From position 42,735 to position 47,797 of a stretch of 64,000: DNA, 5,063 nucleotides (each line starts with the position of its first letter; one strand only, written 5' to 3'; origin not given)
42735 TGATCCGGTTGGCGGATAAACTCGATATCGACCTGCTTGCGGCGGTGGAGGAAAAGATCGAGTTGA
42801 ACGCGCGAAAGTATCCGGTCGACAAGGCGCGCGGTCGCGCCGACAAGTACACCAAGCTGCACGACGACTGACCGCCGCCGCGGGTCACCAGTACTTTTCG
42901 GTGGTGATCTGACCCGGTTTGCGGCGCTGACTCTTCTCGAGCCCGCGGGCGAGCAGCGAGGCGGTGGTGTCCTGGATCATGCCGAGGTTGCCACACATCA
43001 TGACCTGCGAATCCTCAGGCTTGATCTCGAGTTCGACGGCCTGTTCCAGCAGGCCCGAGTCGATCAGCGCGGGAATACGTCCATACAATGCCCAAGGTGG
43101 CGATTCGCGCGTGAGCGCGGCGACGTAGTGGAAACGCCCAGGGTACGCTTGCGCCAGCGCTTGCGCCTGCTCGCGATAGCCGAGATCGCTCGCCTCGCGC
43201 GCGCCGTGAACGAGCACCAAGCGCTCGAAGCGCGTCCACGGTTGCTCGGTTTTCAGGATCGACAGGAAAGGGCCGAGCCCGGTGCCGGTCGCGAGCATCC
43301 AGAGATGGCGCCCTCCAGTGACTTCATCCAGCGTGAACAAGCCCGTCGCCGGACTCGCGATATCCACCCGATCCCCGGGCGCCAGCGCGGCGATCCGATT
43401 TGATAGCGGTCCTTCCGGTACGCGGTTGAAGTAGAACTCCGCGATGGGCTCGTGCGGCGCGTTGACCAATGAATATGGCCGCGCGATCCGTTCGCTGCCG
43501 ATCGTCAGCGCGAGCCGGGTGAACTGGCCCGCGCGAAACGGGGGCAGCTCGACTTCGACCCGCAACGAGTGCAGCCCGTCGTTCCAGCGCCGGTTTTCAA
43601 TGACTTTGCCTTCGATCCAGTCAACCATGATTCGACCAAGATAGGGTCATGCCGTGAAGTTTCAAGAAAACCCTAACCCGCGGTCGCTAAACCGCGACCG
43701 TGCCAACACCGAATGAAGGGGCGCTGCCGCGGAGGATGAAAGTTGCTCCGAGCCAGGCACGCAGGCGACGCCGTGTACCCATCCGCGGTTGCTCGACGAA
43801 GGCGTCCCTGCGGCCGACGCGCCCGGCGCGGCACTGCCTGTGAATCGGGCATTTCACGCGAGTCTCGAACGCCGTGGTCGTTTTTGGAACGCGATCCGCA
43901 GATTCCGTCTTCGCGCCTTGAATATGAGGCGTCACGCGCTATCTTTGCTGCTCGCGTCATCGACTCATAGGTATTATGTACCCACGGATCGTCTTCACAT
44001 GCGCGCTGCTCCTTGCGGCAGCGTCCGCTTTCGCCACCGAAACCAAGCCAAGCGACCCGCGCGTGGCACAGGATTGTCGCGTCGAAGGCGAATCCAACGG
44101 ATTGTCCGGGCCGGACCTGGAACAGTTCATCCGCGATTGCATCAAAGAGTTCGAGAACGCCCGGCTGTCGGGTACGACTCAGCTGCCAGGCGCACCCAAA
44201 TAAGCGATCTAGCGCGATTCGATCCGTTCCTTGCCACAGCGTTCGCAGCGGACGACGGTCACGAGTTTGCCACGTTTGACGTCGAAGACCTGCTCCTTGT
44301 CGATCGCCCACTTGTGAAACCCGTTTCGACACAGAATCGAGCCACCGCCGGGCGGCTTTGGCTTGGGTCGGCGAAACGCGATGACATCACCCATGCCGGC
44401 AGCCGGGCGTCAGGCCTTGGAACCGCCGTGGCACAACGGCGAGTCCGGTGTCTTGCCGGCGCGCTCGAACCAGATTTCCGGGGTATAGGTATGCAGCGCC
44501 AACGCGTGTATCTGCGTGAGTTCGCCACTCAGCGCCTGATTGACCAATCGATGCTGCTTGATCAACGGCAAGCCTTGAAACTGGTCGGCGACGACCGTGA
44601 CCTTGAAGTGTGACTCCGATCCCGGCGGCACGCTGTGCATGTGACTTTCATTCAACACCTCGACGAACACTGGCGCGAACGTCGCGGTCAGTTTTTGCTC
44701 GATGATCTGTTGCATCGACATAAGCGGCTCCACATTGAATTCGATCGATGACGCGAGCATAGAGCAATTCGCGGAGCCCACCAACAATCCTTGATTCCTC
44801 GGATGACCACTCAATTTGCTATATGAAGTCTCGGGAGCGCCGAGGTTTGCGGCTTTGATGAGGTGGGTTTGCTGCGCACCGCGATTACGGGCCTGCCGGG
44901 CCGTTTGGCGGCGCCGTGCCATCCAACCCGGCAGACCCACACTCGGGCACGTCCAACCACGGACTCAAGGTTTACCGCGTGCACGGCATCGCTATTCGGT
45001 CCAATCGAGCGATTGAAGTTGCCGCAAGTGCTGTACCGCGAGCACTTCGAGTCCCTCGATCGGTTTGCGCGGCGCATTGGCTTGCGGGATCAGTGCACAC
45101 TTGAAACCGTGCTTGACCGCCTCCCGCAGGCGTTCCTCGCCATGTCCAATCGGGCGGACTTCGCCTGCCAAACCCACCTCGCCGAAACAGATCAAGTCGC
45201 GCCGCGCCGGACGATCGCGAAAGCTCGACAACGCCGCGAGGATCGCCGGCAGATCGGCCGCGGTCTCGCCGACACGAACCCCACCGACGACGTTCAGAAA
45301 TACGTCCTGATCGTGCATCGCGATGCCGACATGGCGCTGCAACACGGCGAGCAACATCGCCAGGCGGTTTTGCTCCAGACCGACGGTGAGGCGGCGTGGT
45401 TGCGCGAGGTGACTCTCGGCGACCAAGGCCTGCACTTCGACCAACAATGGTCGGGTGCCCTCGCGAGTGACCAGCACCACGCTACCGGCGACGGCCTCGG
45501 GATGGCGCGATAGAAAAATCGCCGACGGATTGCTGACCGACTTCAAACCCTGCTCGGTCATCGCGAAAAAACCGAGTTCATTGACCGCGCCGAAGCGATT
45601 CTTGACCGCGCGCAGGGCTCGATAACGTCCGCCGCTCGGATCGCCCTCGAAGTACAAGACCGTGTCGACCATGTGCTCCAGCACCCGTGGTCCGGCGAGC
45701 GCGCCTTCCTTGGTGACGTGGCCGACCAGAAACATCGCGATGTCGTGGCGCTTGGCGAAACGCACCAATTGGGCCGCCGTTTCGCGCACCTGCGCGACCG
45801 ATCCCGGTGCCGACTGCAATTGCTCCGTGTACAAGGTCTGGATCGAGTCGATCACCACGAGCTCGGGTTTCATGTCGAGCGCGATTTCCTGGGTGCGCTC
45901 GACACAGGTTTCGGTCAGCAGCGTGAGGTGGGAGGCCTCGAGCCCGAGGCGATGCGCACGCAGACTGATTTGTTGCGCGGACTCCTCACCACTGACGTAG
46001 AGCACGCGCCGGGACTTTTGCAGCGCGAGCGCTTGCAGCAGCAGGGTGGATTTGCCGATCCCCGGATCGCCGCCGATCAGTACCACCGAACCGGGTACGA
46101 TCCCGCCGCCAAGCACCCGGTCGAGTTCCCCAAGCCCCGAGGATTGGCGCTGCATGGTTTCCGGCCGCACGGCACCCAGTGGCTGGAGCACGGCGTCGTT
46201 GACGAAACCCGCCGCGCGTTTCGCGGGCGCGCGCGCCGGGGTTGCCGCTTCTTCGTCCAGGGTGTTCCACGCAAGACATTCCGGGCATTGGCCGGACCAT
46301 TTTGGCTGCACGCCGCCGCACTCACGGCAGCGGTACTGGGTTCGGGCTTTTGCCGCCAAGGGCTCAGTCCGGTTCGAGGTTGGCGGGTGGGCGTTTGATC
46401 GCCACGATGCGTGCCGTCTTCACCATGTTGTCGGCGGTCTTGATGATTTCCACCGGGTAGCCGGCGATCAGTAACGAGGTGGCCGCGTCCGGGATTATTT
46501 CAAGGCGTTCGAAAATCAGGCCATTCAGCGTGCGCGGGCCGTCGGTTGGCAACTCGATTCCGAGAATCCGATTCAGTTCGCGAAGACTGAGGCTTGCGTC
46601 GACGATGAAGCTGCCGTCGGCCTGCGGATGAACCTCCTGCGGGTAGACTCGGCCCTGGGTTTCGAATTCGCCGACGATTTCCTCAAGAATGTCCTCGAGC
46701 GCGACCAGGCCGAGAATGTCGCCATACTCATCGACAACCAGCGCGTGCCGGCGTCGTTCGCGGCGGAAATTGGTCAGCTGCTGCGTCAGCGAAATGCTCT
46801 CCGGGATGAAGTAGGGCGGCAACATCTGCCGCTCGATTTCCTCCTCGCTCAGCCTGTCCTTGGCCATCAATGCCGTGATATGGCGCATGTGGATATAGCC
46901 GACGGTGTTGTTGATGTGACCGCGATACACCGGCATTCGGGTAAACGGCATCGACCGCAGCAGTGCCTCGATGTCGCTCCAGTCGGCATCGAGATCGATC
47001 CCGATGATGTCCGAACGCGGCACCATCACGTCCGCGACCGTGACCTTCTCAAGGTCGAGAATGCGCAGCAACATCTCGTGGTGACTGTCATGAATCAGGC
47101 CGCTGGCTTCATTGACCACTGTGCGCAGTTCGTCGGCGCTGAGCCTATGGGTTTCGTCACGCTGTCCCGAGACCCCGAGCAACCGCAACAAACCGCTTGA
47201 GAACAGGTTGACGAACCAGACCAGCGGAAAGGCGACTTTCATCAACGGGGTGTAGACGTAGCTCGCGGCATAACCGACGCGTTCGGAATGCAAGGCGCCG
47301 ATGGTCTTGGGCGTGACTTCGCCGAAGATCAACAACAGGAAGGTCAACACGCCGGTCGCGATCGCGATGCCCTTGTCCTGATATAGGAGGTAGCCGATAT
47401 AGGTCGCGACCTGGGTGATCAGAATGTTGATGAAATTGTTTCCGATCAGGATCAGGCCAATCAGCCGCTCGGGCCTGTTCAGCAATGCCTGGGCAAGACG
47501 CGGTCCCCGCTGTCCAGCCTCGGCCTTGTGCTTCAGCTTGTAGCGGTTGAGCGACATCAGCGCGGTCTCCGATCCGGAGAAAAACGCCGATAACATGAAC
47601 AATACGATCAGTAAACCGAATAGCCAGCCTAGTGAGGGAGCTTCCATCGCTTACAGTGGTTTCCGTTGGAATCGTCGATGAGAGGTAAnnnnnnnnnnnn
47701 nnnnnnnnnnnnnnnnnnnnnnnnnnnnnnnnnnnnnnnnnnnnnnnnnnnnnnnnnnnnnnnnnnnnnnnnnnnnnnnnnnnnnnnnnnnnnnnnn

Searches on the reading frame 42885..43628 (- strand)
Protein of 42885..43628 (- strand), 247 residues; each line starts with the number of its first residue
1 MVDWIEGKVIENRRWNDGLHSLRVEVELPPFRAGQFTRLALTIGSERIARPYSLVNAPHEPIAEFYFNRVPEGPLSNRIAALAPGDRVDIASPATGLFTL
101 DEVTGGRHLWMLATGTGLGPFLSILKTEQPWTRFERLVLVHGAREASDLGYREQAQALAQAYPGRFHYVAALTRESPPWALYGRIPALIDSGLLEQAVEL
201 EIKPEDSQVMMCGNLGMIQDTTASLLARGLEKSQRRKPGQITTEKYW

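Call 45: search_protein_families(library=pfam, proteins=[window:42885-43628:-], max_evalue=1)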
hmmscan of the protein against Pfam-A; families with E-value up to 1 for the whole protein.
window:42885-43628:- (247 aa): 3 families
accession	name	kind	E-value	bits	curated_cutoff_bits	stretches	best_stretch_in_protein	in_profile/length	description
PF00175.26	NAD_binding_1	-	1e-18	68.4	22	1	111-221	1-107/109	Oxidoreductase NAD-binding domain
PF00970.30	FAD_binding_6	-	0.00016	22.3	21.1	1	31-94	30-94/99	Oxidoreductase FAD-binding domain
PF01043.26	SecA_PP_bind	-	0.079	14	23.5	1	1-21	87-107/110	SecA preprotein cross-linking domain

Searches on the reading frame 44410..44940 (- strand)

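Call 45: search_protein_families(library=pfam, proteins=[window:44410-44940:-], max_evalue=1)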
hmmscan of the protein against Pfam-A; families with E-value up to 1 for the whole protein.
window:44410-44940:- (176 aa): 1 family
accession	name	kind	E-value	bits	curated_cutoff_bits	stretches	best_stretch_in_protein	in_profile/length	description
PF01722.23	BolA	-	3.8e-28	98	25.7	1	84-155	1-75/76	BolA-like protein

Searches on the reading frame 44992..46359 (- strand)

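Call 45: search_protein_families(library=pfam, proteins=[window:44992-46359:-], max_evalue=1)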
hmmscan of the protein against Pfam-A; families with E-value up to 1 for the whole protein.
window:44992-46359:- (455 aa): 31 families (the best 25 are shown)
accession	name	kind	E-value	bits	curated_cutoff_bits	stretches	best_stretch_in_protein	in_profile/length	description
PF06745.19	ATPase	-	1.1e-17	64.6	26.6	2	74-144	3-76/231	KaiC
PF13481.12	AAA_25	-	2.7e-16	60.2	27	1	76-220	19-195/195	AAA domain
PF18073.7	Zn_ribbon_LapB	-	8.1e-11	41.9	25.7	1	9-36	1-28/28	Rubredoxin metal binding domain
PF13401.12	AAA_22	-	7.2e-08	33.3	27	1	92-214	7-123/130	AAA domain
PF13541.12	ChlI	-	1e-06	29.1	27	1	344-428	36-121/121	Subunit ChlI of Mg-chelatase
PF03796.21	DnaB_C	-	1.5e-06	28.3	27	1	74-135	4-67/255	DnaB-like helicase C terminal domain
PF05362.19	Lon_C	-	4.9e-06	26.7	21.1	1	368-430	112-174/205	Lon protease (S16) C-terminal proteolytic domain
PF13191.12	AAA_16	-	0.00011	23.2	32.6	1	85-204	22-129/167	AAA ATPase domain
PF23442.1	DUF7125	-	0.00016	21.3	29.1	1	69-133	1-62/207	Family of unknown function (DUF7125)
PF07088.17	GvpD_P-loop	-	0.00026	21.4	24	1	89-128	9-49/189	GvpD gas vesicle protein, P-loop domain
PF00154.27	RecA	-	0.00034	20.6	27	1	53-177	15-143/262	recA bacterial DNA recombination protein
PF13479.12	AAA_24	-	0.00048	20.5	27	1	92-178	4-78/195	AAA domain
PF13173.12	AAA_14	-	0.0016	18.9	27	1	92-176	4-74/129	AAA domain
PF00004.35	AAA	-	0.0047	17.8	21.2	1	93-207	1-97/131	ATPase family associated with various cellular activities (AAA)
PF25199.1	nSTAND_NTPase5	-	0.0086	16.3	34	1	91-132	42-86/145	Novel STAND NTPase 5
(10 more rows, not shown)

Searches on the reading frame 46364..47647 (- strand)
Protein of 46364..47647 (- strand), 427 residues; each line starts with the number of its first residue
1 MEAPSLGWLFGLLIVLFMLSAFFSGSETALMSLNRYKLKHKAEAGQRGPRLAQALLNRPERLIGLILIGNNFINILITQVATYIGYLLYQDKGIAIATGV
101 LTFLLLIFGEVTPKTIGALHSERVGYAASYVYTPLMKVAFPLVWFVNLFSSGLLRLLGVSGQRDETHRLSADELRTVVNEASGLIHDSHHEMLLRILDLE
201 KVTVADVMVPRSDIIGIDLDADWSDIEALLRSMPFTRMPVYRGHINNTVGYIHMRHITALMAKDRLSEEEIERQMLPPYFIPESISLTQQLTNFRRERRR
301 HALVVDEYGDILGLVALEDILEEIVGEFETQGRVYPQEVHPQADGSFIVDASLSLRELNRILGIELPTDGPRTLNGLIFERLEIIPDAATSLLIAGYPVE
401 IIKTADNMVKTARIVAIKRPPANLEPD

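Call 45: search_protein_families(library=pfam, proteins=[window:46364-47647:-], max_evalue=1)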
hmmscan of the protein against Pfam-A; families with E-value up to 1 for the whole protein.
window:46364-47647:- (427 aa): 3 families
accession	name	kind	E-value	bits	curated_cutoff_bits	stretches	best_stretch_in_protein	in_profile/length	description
PF01595.25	CNNM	-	7.7e-51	172.8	28.4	1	13-181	3-171/181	Cyclin M transmembrane N-terminal domain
PF03471.22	CorC_HlyC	-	7.3e-17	61.6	27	1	342-415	3-78/81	Transporter associated domain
PF00571.33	CBS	-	1.8e-11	44.6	24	2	277-325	8-56/57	CBS domain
